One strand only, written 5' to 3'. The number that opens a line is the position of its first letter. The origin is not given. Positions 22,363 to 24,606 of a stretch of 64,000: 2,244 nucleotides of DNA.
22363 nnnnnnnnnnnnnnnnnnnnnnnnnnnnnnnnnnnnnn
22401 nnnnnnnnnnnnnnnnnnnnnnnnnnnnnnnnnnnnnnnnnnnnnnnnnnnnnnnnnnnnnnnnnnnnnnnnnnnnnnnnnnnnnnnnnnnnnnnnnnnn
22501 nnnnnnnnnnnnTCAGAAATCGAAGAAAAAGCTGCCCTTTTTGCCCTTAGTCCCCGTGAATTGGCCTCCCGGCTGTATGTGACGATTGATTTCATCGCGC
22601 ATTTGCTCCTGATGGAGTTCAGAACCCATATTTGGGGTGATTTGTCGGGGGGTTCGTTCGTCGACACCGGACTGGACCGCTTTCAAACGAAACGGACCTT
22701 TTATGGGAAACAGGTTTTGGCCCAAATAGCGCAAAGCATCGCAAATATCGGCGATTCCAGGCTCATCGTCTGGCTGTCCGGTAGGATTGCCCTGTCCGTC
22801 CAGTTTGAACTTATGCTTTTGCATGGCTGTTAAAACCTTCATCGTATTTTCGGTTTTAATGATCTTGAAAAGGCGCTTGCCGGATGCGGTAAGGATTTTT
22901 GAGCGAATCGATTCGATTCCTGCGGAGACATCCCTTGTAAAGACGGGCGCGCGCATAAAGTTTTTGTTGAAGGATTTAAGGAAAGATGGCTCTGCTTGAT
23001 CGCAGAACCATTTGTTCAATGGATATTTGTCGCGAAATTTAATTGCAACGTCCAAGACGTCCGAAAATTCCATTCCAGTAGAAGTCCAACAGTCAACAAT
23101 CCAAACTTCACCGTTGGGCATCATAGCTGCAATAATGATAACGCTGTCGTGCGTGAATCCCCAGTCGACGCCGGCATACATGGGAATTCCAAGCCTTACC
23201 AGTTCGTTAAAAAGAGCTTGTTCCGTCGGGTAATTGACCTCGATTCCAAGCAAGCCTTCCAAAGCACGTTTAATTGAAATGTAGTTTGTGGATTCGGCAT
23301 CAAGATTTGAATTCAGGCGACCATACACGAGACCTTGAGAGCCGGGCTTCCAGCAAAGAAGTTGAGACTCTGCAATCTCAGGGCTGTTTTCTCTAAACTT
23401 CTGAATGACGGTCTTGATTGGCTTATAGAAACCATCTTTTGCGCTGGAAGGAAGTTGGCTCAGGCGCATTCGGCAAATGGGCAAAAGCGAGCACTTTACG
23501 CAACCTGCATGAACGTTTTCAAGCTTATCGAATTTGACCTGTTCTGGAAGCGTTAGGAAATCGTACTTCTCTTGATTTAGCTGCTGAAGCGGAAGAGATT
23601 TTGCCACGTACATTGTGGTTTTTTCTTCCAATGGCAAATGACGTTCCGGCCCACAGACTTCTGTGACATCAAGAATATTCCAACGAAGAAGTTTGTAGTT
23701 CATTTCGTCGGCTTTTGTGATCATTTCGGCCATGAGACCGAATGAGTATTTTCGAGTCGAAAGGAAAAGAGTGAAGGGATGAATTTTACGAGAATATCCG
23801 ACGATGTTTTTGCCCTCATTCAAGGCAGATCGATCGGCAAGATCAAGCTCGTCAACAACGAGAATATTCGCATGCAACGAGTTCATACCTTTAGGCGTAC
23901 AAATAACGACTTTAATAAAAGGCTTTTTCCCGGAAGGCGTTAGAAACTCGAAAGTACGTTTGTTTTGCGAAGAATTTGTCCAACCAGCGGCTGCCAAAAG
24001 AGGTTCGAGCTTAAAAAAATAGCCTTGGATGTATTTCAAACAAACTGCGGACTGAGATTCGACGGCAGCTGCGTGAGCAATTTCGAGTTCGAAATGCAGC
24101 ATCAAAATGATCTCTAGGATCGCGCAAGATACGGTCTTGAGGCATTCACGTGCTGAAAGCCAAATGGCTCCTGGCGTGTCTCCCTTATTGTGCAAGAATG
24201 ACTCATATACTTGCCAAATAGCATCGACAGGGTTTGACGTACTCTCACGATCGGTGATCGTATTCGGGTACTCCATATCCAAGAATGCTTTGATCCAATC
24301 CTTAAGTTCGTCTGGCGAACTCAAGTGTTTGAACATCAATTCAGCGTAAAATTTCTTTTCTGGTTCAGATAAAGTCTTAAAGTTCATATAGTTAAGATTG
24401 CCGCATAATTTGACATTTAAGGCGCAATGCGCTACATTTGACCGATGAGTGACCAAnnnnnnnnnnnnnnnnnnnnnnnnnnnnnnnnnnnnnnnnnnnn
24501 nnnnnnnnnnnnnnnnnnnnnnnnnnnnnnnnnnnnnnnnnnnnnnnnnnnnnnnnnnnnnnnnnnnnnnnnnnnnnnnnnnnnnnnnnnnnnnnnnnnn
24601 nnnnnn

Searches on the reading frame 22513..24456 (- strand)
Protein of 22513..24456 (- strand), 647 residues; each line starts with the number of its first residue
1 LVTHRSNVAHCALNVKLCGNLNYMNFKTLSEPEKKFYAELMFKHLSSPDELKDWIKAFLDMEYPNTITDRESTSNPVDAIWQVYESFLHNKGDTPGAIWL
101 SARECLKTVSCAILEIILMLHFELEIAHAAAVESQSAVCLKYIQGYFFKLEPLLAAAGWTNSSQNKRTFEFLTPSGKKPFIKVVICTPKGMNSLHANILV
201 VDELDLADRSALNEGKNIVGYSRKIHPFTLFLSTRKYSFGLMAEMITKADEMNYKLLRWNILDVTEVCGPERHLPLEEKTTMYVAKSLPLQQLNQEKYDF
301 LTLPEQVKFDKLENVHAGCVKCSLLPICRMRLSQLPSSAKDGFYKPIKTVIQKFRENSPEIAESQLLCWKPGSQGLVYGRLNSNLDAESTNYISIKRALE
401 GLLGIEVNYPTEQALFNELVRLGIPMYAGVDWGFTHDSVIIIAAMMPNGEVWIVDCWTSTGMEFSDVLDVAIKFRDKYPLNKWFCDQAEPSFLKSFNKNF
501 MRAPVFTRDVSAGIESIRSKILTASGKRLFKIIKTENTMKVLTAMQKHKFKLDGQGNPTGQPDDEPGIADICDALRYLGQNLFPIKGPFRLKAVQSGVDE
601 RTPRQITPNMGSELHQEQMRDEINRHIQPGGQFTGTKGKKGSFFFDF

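Call 55: search_protein_families(library=phrogs, proteins=[window:22513-24456:-], max_evalue=0.01)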
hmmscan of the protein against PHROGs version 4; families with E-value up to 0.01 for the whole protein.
window:22513-24456:- (647 aa): 3 families
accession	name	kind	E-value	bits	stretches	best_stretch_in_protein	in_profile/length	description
phrog_5653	-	head and packaging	4.9e-12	47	1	420-578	26-176/199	terminase large subunit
phrog_2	-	head and packaging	4e-06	26.9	1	423-610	479-612/807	terminase large subunit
phrog_6672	-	head and packaging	0.0036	17.9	1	448-582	4-129/145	terminase large subunit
